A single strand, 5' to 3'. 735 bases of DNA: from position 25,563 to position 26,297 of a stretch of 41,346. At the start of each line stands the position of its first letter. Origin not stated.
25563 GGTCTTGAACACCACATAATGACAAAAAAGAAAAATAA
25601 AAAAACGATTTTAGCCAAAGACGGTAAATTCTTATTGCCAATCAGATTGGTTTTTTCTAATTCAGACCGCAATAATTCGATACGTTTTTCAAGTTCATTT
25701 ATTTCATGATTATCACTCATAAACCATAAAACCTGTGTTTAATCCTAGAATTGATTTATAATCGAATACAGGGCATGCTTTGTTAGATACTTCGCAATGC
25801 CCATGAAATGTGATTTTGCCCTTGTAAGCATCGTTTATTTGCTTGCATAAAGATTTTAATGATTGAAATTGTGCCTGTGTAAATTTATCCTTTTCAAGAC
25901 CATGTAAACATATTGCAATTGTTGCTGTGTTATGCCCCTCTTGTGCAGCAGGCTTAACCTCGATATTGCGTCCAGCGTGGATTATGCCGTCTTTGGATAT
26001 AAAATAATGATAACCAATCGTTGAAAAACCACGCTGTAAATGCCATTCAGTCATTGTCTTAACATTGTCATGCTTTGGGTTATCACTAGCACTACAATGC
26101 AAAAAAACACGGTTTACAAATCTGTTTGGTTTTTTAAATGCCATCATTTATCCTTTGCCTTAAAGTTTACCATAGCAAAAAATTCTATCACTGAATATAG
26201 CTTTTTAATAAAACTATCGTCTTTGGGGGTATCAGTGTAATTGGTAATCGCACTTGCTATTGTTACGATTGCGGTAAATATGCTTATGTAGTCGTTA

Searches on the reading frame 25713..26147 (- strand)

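Call 35: search_protein_families(library=phrogs, proteins=[window:25713-26147:-], max_evalue=0.001)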
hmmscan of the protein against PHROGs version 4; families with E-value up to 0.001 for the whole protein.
window:25713-26147:- (144 aa): 4 families
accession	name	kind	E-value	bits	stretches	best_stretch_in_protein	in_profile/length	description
phrog_822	-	lysis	6.4e-39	134.9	1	5-135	18-154/215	amidase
phrog_1493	-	lysis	1.1e-16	62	1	11-130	34-155/394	endolysin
phrog_35436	-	lysis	1.6e-12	48.2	1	28-128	34-136/266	amidase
phrog_1794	-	lysis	9.9e-05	22.9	1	12-127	57-180/336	amidase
